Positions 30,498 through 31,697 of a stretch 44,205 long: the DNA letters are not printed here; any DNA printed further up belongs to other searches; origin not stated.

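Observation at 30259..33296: PpsA-like ATP-grasp/swivel-His protein lacking the PEP/pyruvate TIM barrel, translationally coupled to an orphan receiver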

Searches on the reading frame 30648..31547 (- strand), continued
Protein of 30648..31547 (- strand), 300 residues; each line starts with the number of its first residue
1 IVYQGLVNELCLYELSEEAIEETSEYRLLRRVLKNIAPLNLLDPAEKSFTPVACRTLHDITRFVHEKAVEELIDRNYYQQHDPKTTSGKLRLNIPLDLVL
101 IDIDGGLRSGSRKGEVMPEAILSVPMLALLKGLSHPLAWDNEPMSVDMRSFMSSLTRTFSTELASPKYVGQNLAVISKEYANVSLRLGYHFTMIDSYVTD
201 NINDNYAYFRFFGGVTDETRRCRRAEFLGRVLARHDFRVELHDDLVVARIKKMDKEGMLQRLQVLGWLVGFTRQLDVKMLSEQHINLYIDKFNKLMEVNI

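Call 50: find_encoding_contigs(protein=P0205, flank=8000, max_places=2)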
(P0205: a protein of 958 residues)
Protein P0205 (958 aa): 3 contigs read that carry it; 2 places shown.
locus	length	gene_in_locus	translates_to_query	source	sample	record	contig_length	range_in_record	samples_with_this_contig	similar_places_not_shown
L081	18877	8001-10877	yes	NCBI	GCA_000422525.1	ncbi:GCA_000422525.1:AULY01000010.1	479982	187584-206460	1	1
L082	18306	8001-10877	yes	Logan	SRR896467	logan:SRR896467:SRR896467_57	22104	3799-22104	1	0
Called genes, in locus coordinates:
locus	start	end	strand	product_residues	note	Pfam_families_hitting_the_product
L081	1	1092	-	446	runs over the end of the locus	PF00072:Response_reg, PF00004:AAA (faint), PF00158:Sigma54_activat, PF14532:Sigma54_activ_2, PF07728:AAA_5, PF25601:AAA_lid_14, PF02954:HTH_8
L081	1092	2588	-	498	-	PF00672:HAMP, PF00512:HisKA, PF02518:HATPase_c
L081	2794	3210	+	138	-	PF00582:Usp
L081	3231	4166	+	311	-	PF01925:TauE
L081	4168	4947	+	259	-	PF09608:Alph_Pro_TM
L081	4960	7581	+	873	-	PF01326:PPDK_N, PF00391:PEP-utilizers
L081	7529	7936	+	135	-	PF00072:Response_reg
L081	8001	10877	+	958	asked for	PF00391:PEP-utilizers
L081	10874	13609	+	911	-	PF01326:PPDK_N, PF00391:PEP-utilizers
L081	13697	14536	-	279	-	PF00149:Metallophos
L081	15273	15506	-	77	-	-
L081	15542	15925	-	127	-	-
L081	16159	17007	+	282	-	-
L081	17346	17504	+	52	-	-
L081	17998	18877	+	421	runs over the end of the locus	PF08245:Mur_ligase_M (faint), PF02875:Mur_ligase_C, PF27239:FOL3_C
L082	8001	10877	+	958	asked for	PF00391:PEP-utilizers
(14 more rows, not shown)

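Call 52: search_protein_families(library=pfam, proteins=[P0148, P0162, P0167, P0205, P0159, P0194, P0202, P0214, P0239], max_evalue=0.001)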
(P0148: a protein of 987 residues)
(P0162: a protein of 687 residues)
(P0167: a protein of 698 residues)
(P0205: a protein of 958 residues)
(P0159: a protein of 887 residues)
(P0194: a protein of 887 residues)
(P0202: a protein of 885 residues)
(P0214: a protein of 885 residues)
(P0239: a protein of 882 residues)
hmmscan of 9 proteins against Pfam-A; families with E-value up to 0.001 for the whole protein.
P0148 (987 aa): 3 families
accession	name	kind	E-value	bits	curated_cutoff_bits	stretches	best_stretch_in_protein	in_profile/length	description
PF01326.24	PPDK_N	-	3.4e-75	253.8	27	1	128-421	3-311/328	Pyruvate phosphate dikinase, AMP/ATP-binding domain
PF00072.30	Response_reg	-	6.1e-23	81.6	30.2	1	857-966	1-110/111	Response regulator receiver domain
PF00391.29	PEP-utilizers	-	7.9e-17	61.1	23.1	1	472-541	2-71/72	PEP-utilising enzyme, mobile domain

P0162 (687 aa): 3 families
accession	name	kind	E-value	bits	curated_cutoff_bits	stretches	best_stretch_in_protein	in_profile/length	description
PF00072.30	Response_reg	-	9e-23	81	30.2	1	569-677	1-109/111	Response regulator receiver domain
PF00391.29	PEP-utilizers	-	2.8e-16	59.3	23.1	1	178-247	3-72/72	PEP-utilising enzyme, mobile domain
PF01326.24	PPDK_N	-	9.6e-16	58.4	27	1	1-125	184-310/328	Pyruvate phosphate dikinase, AMP/ATP-binding domain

P0167 (698 aa): 3 families
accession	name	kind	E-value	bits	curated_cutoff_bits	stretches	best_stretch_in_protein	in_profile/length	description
PF01326.24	PPDK_N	-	3.7e-28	99.2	27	1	1-148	167-317/328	Pyruvate phosphate dikinase, AMP/ATP-binding domain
PF00072.30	Response_reg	-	2.4e-24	86.1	30.2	1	572-681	1-110/111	Response regulator receiver domain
PF00391.29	PEP-utilizers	-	3.2e-16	59.1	23.1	1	194-262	3-71/72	PEP-utilising enzyme, mobile domain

P0205 (958 aa): 1 family
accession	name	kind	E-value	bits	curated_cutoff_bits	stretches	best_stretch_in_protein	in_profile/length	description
PF00391.29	PEP-utilizers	-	6.3e-15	55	23.1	1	551-619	2-70/72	PEP-utilising enzyme, mobile domain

P0159 (887 aa): 2 families
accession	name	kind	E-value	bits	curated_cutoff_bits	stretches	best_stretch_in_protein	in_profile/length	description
PF01326.24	PPDK_N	-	1e-57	196.3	27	1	134-459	2-313/328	Pyruvate phosphate dikinase, AMP/ATP-binding domain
PF00391.29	PEP-utilizers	-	7.7e-15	54.7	23.1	1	508-575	2-69/72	PEP-utilising enzyme, mobile domain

P0194 (887 aa): 2 families
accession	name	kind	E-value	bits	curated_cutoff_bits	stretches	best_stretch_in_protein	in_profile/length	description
PF01326.24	PPDK_N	-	5.3e-86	289.3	27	1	128-455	2-320/328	Pyruvate phosphate dikinase, AMP/ATP-binding domain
PF00391.29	PEP-utilizers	-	9.4e-18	64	23.1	1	497-565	2-70/72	PEP-utilising enzyme, mobile domain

P0202 (885 aa): 2 families
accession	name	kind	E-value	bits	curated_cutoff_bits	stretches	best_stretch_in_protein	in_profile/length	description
PF01326.24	PPDK_N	-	3.1e-76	257.2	27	1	156-464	4-318/328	Pyruvate phosphate dikinase, AMP/ATP-binding domain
PF00391.29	PEP-utilizers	-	3.9e-17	62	23.1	1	505-574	1-70/72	PEP-utilising enzyme, mobile domain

P0214 (885 aa): 2 families
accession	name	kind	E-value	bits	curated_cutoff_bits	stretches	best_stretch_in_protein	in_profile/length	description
PF01326.24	PPDK_N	-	2.7e-79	267.3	27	1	156-465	4-319/328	Pyruvate phosphate dikinase, AMP/ATP-binding domain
PF00391.29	PEP-utilizers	-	1.5e-17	63.4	23.1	1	504-575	1-72/72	PEP-utilising enzyme, mobile domain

P0239 (882 aa): 2 families
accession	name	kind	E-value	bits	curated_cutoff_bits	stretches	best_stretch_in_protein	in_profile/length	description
PF01326.24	PPDK_N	-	4.3e-79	266.6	27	1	141-454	3-322/328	Pyruvate phosphate dikinase, AMP/ATP-binding domain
PF00391.29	PEP-utilizers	-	2.8e-23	81.8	23.1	1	495-566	1-72/72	PEP-utilising enzyme, mobile domain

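Call 66: find_homologous_proteins(query=P0148, max_evalue=1e-20)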
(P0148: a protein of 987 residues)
Query P0148 (987 aa): 657 proteins with E <= 1e-20 among 8000 candidates; the best 120 are listed.
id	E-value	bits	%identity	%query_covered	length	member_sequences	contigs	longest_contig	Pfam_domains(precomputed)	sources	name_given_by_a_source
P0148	0.0e+0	2168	100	100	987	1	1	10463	PF00391.30,PF01326.25,PF00072.31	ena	-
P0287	0.0e+0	1820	84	100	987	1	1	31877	PF00391.30,PF01326.25,PF00072.31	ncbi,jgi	-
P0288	0.0e+0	1759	80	99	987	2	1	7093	PF00391.30,PF01326.25,PF00072.31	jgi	-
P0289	0.0e+0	1229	62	97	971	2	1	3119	PF00391.30,PF01326.25,PF00072.31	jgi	jgi:pyruvate,water dikinase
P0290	0.0e+0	1216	59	99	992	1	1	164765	PF00391.30,PF01326.25,PF00072.31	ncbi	-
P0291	0.0e+0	1205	59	100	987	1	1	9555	PF00391.30,PF01326.25,PF00072.31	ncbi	-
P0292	0.0e+0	1196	59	98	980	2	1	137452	PF00391.30,PF01326.25,PF00072.31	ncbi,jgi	-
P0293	0.0e+0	1194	59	99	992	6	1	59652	PF00391.30,PF01326.25,PF00072.31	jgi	jgi:pyruvate,water dikinase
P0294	0.0e+0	1194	59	100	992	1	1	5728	PF00391.30,PF01326.25,PF00072.31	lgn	-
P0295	0.0e+0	1187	58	98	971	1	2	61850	PF00391.30,PF01326.25,PF00072.31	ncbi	-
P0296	0.0e+0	1184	58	99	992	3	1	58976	PF00391.30,PF01326.25,PF00072.31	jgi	jgi:pyruvate,water dikinase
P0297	0.0e+0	1176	58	97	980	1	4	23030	PF00391.30,PF01326.25,PF00072.31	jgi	jgi:pyruvate,water dikinase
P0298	0.0e+0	1107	55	98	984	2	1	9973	PF00391.30,PF01326.25,PF00072.31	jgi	-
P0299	0.0e+0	1097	54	100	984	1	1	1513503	PF00391.30,PF01326.25,PF00072.31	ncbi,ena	-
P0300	0.0e+0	1091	55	96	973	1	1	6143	PF00391.30,PF01326.25,PF00072.31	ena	-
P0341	2.7e-267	908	49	97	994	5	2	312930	PF00391.30,PF01326.25,PF00072.31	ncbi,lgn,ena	-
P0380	2.1e-238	812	50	84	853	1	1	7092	PF00391.30,PF01326.25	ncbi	ncbi:MAG: PEP/pyruvate-binding domain-containing protein [Candidatus Bipolaricaulota bacterium]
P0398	8.6e-236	804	49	87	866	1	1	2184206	PF00391.30,PF01326.25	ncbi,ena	-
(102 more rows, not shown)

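Call 67: find_encoding_contigs(protein=P0299, flank=9000, max_places=1)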
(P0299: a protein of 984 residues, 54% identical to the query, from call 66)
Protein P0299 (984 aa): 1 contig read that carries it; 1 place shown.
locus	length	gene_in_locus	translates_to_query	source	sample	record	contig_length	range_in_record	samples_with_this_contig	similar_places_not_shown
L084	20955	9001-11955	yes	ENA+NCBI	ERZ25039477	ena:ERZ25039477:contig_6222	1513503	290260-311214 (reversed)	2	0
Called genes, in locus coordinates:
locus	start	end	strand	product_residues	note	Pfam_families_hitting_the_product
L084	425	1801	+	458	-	PF13189:Cytidylate_kin2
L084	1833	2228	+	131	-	PF00072:Response_reg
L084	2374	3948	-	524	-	PF00672:HAMP, PF00512:HisKA, PF02518:HATPase_c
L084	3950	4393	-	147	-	PF00072:Response_reg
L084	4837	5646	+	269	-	PF13189:Cytidylate_kin2, PF04972:BON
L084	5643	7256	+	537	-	PF00672:HAMP, PF00512:HisKA, PF02518:HATPase_c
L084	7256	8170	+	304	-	PF01925:TauE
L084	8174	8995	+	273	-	PF09608:Alph_Pro_TM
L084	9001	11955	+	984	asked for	PF01326:PPDK_N, PF00391:PEP-utilizers, PF00072:Response_reg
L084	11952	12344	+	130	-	PF00072:Response_reg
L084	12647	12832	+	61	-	-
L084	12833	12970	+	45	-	PF02737:3HCDH_N (weak)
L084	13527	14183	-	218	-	PF00072:Response_reg, PF00196:GerE, PF04545:Sigma70_r4 (weak), PF08281:Sigma70_r4_2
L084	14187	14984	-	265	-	PF02518:HATPase_c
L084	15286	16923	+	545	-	PF00873:ACR_tran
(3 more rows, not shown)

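Call 68: find_encoding_contigs(protein=P0341, flank=9000, max_places=1)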
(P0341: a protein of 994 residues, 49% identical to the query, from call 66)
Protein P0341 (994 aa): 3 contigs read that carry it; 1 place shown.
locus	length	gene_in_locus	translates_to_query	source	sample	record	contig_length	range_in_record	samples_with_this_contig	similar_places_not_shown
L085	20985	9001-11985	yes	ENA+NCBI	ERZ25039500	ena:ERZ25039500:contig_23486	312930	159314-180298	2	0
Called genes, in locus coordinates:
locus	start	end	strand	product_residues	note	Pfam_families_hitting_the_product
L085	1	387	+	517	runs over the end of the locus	PF07730:HisKA_3, PF13581:HATPase_c_2, PF02518:HATPase_c, PF00072:Response_reg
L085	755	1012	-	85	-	PF08530:PepX_C (weak)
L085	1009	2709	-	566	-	PF02129:Peptidase_S15, PF08530:PepX_C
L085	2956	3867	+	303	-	-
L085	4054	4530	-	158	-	PF05977:MFS_3, PF07690:MFS_1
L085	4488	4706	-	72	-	PF05977:MFS_3 (weak)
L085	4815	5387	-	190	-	PF05977:MFS_3, PF07690:MFS_1 (weak)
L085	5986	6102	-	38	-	-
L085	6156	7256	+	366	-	PF00672:HAMP, PF00512:HisKA, PF02518:HATPase_c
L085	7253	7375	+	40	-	-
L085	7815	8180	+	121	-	PF01925:TauE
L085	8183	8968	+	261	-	PF09608:Alph_Pro_TM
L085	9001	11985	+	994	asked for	PF01326:PPDK_N, PF00391:PEP-utilizers, PF00072:Response_reg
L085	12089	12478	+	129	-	PF00072:Response_reg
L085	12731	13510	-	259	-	PF00293:NUDIX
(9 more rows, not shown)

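Call 80: find_encoding_contigs(protein=P0398, flank=8000, max_places=1)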
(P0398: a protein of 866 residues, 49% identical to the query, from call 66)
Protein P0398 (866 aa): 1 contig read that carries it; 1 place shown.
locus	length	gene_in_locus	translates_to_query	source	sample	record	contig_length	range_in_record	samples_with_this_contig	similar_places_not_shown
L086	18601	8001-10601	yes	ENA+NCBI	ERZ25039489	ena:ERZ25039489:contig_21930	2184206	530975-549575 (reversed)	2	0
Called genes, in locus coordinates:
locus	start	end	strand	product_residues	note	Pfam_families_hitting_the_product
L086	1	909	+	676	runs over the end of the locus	PF02629:CoA_binding, PF13380:CoA_binding_2, PF13607:Succ_CoA_lig, PF19045:Ligase_CoA_2 (weak), PF13549:ATP-grasp_5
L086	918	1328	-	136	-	PF22636:FlK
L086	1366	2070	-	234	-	PF00005:ABC_tran, PF13304:AAA_21 (faint)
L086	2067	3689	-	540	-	PF02653:BPD_transp_2, PF00005:ABC_tran, PF13304:AAA_21 (faint)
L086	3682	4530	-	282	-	PF02653:BPD_transp_2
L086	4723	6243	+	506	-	PF00672:HAMP, PF00512:HisKA, PF02518:HATPase_c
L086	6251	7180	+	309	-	PF01925:TauE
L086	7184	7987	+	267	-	PF09608:Alph_Pro_TM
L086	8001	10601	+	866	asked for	PF01326:PPDK_N, PF00391:PEP-utilizers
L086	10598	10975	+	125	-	PF00072:Response_reg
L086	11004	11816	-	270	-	PF13189:Cytidylate_kin2, PF04972:BON (weak)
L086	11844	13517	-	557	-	PF00501:AMP-binding, PF13193:AMP-binding_C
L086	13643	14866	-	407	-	PF13428:TPR_14 (faint), PF00753:Lactamase_B, PF12706:Lactamase_B_2, PF13431:TPR_17 (faint), PF13432:TPR_16 (faint), PF14559:TPR_19 (faint), PF00515:TPR_1 (faint), PF07719:TPR_2 (weak), +2 more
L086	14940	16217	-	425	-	PF00899:ThiF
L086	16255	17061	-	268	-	-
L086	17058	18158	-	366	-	PF00004:AAA, PF07724:AAA_2, PF10431:ClpB_D2-small (faint)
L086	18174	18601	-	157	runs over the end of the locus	-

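Call 81: find_encoding_contigs(protein=P0380, flank=8000, max_places=1)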
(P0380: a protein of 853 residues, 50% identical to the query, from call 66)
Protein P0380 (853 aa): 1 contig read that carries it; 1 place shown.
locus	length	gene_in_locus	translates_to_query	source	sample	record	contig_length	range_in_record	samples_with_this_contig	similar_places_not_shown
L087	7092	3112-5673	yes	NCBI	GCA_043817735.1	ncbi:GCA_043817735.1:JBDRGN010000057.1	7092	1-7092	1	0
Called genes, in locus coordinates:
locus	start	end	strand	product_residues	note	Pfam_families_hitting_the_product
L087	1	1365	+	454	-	PF00672:HAMP, PF00512:HisKA, PF02518:HATPase_c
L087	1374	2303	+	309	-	PF01925:TauE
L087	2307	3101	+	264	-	PF09608:Alph_Pro_TM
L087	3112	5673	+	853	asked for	PF01326:PPDK_N, PF00391:PEP-utilizers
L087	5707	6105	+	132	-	PF21332:AmiR_N (weak), PF00072:Response_reg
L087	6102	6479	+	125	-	PF00072:Response_reg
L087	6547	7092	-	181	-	PF13189:Cytidylate_kin2, PF04972:BON (weak)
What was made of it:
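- A conventional kinase is conserved in the module, and in L086 REC is the only receiver in its operon (calls 80, 81). Several lineages carry two receivers next to PPSL (calls 67, 68, 81).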
